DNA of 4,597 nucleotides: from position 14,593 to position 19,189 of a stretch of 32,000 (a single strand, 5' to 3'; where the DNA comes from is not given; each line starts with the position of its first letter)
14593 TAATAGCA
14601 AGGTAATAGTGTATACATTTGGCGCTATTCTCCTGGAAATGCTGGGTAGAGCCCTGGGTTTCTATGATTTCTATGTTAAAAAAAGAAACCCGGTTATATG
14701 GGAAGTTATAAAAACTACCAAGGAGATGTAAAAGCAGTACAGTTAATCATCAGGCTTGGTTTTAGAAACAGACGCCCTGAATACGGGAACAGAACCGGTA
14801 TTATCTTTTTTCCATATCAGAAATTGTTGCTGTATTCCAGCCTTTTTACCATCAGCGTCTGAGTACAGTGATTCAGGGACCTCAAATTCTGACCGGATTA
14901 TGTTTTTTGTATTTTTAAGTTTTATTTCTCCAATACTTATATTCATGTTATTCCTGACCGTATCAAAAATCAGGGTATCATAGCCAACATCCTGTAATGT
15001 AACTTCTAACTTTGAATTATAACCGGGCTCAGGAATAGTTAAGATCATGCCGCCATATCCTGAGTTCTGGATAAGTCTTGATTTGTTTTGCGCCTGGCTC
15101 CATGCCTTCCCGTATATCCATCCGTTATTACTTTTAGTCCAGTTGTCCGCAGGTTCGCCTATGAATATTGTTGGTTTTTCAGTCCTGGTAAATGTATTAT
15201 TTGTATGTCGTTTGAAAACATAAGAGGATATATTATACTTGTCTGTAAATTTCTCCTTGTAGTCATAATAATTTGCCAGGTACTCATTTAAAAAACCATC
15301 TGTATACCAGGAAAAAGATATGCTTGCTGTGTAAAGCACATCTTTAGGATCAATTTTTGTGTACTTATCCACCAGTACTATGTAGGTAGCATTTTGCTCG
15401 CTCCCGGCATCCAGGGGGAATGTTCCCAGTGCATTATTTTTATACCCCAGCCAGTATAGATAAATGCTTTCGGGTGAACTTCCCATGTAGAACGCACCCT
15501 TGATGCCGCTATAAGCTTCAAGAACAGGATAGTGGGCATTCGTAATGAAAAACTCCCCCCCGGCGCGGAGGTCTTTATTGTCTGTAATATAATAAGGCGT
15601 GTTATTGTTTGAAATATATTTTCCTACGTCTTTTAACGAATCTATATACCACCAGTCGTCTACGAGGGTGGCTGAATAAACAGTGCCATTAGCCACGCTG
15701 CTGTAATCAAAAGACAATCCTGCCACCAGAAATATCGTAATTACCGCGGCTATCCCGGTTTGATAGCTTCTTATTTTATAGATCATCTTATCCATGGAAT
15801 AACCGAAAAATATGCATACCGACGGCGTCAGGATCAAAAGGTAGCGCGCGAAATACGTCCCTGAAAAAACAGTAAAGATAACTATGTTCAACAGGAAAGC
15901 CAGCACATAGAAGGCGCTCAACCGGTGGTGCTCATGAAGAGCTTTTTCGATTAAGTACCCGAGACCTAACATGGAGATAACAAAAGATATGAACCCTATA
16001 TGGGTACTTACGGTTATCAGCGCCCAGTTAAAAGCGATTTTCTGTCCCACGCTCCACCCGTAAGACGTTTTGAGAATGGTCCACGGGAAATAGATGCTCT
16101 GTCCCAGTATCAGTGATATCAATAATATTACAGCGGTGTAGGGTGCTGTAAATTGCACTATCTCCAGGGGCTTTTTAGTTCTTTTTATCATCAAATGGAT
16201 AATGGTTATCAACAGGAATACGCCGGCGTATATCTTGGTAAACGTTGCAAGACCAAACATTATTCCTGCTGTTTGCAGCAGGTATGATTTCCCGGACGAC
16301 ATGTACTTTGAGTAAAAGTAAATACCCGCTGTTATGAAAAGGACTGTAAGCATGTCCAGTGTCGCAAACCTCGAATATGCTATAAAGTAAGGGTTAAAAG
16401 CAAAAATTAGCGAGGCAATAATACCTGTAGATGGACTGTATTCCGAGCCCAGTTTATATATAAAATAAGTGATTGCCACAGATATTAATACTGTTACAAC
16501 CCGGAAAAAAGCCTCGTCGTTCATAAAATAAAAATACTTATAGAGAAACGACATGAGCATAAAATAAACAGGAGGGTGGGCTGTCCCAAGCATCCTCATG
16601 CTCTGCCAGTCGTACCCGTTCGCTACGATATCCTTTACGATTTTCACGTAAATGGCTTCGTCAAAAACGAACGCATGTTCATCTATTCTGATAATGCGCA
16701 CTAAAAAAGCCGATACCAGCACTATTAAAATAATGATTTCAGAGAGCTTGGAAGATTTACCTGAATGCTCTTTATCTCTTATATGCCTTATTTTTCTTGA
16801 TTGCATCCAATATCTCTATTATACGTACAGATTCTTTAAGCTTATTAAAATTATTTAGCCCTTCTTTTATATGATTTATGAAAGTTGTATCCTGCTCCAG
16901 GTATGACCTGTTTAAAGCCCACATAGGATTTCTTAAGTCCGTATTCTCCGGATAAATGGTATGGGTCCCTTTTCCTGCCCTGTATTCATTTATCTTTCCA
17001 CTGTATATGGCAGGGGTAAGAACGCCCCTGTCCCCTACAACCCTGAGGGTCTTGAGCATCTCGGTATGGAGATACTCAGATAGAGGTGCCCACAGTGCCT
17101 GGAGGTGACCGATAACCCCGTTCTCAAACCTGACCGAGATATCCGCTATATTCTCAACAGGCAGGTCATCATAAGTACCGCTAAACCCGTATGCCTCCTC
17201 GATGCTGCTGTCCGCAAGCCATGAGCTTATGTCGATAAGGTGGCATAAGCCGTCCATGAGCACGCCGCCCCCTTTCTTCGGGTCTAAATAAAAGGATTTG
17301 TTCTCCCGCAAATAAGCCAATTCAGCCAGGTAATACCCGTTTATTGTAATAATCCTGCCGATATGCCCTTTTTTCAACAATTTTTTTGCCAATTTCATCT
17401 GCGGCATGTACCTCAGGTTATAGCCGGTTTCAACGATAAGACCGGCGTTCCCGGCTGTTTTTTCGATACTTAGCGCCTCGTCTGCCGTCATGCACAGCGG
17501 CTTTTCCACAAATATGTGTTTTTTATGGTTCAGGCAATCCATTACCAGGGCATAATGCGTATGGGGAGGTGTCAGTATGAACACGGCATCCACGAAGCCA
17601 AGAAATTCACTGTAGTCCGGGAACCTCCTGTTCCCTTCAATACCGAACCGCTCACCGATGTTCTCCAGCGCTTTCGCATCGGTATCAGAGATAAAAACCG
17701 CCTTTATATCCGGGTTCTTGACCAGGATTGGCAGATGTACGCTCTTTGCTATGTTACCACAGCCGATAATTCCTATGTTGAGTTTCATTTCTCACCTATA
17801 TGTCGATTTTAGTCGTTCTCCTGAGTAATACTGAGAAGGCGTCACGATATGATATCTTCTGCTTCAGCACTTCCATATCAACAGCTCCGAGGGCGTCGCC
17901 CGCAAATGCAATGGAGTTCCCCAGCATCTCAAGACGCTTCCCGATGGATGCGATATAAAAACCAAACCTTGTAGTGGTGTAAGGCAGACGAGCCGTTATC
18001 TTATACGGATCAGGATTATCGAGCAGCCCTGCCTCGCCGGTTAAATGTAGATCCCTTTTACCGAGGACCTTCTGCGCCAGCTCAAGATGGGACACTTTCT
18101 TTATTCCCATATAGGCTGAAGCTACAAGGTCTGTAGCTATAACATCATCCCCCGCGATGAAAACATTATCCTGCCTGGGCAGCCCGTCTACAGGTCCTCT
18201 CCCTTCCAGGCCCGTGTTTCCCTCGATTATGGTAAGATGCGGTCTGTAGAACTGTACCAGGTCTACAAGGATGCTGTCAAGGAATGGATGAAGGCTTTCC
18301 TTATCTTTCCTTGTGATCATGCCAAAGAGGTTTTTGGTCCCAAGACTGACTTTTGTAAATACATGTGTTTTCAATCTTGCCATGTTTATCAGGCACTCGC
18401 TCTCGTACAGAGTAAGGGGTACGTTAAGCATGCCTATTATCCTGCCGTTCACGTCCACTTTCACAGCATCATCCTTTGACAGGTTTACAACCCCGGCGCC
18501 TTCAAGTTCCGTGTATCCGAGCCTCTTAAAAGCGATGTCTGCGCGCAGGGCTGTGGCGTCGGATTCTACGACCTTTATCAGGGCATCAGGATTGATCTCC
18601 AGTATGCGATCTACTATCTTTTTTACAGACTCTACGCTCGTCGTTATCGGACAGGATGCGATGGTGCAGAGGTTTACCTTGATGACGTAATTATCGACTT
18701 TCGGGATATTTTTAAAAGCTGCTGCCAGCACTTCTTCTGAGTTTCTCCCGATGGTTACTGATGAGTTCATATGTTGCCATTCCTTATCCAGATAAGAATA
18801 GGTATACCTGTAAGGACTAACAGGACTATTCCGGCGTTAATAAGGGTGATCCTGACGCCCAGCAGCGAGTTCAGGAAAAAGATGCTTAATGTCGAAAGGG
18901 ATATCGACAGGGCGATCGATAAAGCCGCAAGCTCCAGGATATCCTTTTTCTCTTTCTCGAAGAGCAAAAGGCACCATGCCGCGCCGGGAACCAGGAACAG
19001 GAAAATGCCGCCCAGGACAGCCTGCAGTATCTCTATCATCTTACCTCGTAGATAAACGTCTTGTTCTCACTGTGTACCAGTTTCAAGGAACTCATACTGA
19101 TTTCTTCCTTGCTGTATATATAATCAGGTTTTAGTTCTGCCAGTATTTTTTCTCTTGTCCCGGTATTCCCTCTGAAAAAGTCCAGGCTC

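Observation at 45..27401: A 27-kb multiheme-cytochrome island next to mcrA reads like a complete candidate extracellular electron-transfer conduit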

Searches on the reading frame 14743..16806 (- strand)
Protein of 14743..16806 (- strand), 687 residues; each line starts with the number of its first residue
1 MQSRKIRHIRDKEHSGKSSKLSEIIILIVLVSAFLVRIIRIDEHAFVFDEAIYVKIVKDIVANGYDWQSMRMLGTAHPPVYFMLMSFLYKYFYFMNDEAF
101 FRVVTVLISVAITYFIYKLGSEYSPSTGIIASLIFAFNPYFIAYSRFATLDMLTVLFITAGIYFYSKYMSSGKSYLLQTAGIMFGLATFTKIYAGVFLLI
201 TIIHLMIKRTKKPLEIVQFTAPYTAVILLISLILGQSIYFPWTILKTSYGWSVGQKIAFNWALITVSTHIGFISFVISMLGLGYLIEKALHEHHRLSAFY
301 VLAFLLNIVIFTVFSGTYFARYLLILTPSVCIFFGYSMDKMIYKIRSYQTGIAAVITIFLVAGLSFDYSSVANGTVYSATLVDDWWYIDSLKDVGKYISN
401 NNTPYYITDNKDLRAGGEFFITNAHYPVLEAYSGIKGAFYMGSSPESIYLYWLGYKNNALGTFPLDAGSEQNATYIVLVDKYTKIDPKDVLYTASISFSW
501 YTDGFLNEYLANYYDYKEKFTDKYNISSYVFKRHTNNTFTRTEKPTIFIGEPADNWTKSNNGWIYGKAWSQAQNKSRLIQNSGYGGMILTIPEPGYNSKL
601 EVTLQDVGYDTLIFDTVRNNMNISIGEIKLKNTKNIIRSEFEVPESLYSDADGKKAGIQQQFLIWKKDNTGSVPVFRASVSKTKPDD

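Call 5: search_protein_families(library=pfam, proteins=[window:14743-16806:-], max_evalue=0.01)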
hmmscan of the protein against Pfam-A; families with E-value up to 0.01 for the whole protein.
window:14743-16806:- (687 aa): 2 families
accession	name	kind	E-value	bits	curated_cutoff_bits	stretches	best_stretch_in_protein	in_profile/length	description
PF13231.12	PMT_2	-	2.1e-13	51.2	26.1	1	77-231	2-152/160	Dolichyl-phosphate-mannose-protein mannosyltransferase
PF02366.24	PMT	-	2.9e-11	43.9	22.7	1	91-235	75-229/245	Dolichyl-phosphate-mannose-protein mannosyltransferase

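Call 53: search_protein_families(library=ncbifam, proteins=[window:14743-16806:-], max_evalue=0.01)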
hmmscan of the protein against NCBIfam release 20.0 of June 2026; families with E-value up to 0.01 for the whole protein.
window:14743-16806:- (687 aa): 1 family
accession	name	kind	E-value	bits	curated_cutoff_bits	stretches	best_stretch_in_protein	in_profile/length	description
TIGR03663.1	TIGR03663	subfamily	5.7e-13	48.7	126.25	1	24-207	2-180/435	flippase activity-associated protein Agl23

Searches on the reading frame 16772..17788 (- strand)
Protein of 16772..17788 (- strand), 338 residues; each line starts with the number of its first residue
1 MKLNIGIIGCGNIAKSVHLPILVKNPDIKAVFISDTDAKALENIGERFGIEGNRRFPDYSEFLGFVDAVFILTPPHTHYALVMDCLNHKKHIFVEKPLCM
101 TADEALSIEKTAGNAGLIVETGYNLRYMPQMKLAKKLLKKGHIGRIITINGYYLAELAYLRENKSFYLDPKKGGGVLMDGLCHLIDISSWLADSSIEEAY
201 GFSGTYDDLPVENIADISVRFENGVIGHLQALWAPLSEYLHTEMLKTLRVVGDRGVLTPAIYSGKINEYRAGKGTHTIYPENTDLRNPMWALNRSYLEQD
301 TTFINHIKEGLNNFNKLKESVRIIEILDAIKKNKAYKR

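Call 5: search_protein_families(library=pfam, proteins=[window:16772-17788:-], max_evalue=0.01)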
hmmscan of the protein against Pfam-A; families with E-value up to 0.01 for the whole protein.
window:16772-17788:- (338 aa): 5 families
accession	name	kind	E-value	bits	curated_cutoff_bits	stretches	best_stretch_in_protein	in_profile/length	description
PF01408.29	GFO_IDH_MocA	-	7.9e-24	85.1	24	1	3-123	1-120/120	Oxidoreductase family, NAD-binding Rossmann fold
PF22725.1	GFO_IDH_MocA_C3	-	9.5e-21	74.5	27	1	133-257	3-123/124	GFO/IDH/MocA C-terminal domain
PF02894.22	GFO_IDH_MocA_C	-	6.6e-14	52.7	22.9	1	135-332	1-208/218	Oxidoreductase family, C-terminal alpha/beta domain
PF03807.23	F420_oxidored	-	0.0002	22.3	21.6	1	5-91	2-86/94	NADP oxidoreductase coenzyme F420-dependent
PF22685.1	Gal80p_C-like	-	0.0017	19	29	1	129-197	1-72/152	Gal80p, C-terminal domain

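Call 53: search_protein_families(library=ncbifam, proteins=[window:16772-17788:-], max_evalue=0.01)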
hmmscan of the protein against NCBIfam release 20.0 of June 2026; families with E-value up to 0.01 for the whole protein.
window:16772-17788:- (338 aa): 11 families
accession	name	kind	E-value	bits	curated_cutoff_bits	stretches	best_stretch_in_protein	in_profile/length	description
TIGR04380.1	myo_inos_iolG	equivalog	2.6e-30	105.4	355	1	2-234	1-232/330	inositol 2-dehydrogenase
NF040723.1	UDP-GlcNAcDh_Arch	equivalog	3.6e-28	98.9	450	1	3-257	1-235/302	UDP-N-acetylglucosamine 3-dehydrogenase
NF052479.1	LevoglcsnDh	equivalog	1.8e-20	73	650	1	2-206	3-215/386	levoglucosan dehydrogenase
NF008607.0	PRK11579.1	subfamily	1.4e-16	60.4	330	1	2-187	4-184/346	oxidoreductase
NF041392.1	XylDh_Gfo6_Halo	equivalog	2.2e-14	53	350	1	4-264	18-282/350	D-xylose 1-dehydrogenase Gfo6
NF052679.1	InsChiInosDhIolG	equivalog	4.1e-13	49.1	540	1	1-194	1-187/343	bifunctional inositol 2-dehydrogenase/D-chiro-inositol 1-dehydrogenase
NF058561.1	BT_2158_fam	equivalog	3.4e-11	42.4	750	1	2-151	35-182/487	glycoside 3-dehydrogenase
NF007574.0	PRK10206.1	equivalog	1.7e-09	37.2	352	1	1-153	1-153/345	oxidoreductase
NF058563.1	BT_2159_fam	equivalog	1.3e-05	24.4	650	1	4-196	2-187/350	disaccharide 3-dehydrogenase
NF009830.0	PRK13304.1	equivalog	0.0002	20.9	267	1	3-94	2-90/265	aspartate dehydrogenase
TIGR03944.1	dehyd_SbnB_fam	equivalog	0.0014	17.7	326.9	1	4-71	134-204/327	2,3-diaminopropionate biosynthesis protein SbnB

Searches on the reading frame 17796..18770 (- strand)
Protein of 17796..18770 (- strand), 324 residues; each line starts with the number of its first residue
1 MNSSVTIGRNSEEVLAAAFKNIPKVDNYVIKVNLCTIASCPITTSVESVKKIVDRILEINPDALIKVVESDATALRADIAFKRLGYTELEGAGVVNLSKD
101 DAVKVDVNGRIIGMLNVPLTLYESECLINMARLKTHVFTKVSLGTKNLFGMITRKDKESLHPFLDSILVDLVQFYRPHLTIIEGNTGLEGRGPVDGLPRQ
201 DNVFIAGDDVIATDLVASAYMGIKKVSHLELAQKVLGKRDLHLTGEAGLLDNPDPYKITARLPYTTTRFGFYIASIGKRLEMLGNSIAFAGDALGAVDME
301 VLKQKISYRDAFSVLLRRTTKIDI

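Call 5: search_protein_families(library=pfam, proteins=[window:17796-18770:-], max_evalue=0.01)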
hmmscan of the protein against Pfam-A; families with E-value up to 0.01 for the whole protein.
window:17796-18770:- (324 aa): 1 family
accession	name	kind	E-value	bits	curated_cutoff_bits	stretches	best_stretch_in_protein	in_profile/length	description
PF04015.17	DUF362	-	2.5e-33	116.3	24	1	29-218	2-199/200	Domain of unknown function (DUF362)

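Call 53: search_protein_families(library=ncbifam, proteins=[window:17796-18770:-], max_evalue=0.01)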
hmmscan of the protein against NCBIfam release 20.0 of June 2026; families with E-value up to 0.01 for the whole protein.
window:17796-18770:- (324 aa): 2 families
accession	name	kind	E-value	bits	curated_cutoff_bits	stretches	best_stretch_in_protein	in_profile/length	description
NF052623.1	Npun_F2552_fam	equivalog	2.5e-13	50.1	500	1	98-224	109-242/314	Npun_F2552 family protein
NF041553.1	CBO2463_dom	subfamily_domain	0.0097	15.6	50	0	92-119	9-35/60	CBO2463/CBO2479 domain-containing protein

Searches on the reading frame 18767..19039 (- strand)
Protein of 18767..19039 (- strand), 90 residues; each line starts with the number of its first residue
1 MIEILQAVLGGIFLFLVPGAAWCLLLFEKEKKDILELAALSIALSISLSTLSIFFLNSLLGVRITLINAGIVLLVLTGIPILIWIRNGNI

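Call 5: search_protein_families(library=pfam, proteins=[window:18767-19039:-], max_evalue=0.01)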
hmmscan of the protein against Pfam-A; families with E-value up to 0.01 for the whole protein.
window:18767-19039:- (90 aa): 1 family
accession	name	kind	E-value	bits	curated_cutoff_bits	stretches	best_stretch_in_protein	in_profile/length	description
PF07760.16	DUF1616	-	0.0013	18.4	31.6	1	4-79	21-110/307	Protein of unknown function (DUF1616)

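Call 53: search_protein_families(library=ncbifam, proteins=[window:18767-19039:-], max_evalue=0.01)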
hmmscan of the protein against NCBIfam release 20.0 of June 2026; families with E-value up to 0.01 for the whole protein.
window:18767-19039:- (90 aa): 0 families
